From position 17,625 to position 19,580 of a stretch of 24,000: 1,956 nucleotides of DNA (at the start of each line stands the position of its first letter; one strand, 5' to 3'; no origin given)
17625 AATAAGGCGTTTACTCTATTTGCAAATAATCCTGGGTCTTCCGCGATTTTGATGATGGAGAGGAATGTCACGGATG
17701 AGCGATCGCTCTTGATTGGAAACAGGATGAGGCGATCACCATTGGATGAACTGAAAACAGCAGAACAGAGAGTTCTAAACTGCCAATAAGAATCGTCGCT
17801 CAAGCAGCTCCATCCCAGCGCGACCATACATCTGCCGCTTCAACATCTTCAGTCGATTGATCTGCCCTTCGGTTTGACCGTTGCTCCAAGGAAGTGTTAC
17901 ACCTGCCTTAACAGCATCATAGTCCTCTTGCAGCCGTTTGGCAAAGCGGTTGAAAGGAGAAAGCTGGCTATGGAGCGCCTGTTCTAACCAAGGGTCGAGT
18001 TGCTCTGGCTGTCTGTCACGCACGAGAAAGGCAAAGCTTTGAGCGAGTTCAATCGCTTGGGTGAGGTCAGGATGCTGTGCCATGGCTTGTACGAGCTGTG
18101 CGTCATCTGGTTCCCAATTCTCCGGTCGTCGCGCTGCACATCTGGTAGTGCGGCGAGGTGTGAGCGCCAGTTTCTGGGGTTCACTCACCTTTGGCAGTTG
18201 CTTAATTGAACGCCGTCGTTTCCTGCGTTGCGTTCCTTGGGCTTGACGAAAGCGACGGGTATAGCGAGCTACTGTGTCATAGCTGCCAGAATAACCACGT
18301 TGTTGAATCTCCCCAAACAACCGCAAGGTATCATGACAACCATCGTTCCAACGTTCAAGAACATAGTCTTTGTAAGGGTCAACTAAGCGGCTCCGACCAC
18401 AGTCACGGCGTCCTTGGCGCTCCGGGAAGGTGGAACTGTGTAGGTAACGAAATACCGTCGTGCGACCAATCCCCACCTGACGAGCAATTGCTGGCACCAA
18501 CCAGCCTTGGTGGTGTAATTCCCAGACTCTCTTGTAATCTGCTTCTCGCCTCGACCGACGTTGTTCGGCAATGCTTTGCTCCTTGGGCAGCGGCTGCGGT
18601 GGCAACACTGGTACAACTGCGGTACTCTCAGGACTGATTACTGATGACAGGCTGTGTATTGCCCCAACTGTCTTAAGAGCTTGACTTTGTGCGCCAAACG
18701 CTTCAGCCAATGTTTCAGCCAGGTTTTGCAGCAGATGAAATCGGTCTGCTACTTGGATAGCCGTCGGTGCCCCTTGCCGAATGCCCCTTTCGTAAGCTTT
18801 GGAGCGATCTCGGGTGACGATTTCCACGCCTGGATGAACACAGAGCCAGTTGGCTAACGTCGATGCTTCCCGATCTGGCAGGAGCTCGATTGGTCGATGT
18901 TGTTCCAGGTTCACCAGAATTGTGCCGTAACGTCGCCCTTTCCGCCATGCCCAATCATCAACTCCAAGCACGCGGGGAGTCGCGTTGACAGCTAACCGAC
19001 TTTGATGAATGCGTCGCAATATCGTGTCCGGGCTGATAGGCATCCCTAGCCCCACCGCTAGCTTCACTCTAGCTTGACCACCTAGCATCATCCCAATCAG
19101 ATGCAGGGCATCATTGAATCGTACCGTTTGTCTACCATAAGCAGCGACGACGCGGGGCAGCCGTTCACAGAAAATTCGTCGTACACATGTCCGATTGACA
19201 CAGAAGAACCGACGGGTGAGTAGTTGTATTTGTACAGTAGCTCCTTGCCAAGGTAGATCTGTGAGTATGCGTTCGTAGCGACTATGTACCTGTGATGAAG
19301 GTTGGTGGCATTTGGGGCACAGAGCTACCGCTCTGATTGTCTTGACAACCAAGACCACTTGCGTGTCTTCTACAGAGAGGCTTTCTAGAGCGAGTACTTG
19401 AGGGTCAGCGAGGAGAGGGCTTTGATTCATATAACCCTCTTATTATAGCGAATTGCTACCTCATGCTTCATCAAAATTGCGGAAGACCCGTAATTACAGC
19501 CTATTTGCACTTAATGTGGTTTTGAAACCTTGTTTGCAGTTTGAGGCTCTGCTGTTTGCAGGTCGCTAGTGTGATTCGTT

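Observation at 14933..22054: Two identical group II introns in inverted orientation bracket a MITE::ISL3 core, forming a 7.1-kb nested palindrome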

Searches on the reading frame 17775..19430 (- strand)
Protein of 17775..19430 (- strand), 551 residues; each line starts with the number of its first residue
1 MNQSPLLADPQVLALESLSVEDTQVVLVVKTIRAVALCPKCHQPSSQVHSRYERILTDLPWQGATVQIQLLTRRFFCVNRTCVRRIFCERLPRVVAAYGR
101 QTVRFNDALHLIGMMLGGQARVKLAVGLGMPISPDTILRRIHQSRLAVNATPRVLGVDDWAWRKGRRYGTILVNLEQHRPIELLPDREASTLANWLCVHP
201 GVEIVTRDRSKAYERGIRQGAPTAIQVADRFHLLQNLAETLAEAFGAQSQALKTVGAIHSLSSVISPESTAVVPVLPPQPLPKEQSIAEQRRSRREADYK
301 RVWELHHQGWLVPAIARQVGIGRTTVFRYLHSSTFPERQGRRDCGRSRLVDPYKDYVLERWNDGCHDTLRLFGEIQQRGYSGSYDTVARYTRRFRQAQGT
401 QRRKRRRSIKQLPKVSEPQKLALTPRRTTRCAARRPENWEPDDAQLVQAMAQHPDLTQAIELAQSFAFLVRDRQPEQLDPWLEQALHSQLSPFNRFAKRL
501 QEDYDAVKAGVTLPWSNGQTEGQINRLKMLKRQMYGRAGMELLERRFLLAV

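Call 12: search_protein_families(library=pfam, proteins=[window:17775-19430:-], max_evalue=0.01)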
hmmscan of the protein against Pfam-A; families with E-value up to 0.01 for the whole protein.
window:17775-19430:- (551 aa): 6 families
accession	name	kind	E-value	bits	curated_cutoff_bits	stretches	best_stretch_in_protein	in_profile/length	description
PF01610.23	DDE_Tnp_ISL3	-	5.4e-31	108.7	23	2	155-244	1-97/240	Transposase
PF14690.11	Zn_ribbon_ISL3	-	3.6e-08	34.1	25.5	1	36-77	3-44/47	zinc-finger of transposase IS204/IS1001/IS1096/IS1165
PF02796.21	HTH_7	-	1.6e-07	31.8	23.8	1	292-332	4-44/45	Helix-turn-helix domain of resolvase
PF13551.12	HTH_29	-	4.1e-06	27.2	28.1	1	305-332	7-35/64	Winged helix-turn helix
PF13384.12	HTH_23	-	0.0023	18.1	24.6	1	305-331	13-39/50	Homeodomain-like domain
PF06056.18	Terminase_5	-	0.0088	16.4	20.3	0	304-329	8-33/58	Putative ATPase subunit of terminase (gpP-like)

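Call 35: find_encoding_contigs(protein=window:17775-19430:-, flank=10000, max_places=10)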
Protein window:17775-19430:- (551 aa): 2 contigs read that carry it; 2 places shown.
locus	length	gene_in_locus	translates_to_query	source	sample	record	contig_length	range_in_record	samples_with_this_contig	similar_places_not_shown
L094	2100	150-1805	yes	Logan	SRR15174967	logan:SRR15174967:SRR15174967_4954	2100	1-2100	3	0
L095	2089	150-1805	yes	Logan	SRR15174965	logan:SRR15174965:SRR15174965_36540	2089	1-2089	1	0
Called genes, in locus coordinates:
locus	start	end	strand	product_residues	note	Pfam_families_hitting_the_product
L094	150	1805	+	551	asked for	PF14690:Zn_ribbon_ISL3 (weak), PF01610:DDE_Tnp_ISL3, PF02796:HTH_7 (weak), PF13551:HTH_29 (faint), PF01610:DDE_Tnp_ISL3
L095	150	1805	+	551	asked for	PF14690:Zn_ribbon_ISL3 (weak), PF01610:DDE_Tnp_ISL3, PF02796:HTH_7 (weak), PF13551:HTH_29 (faint), PF01610:DDE_Tnp_ISL3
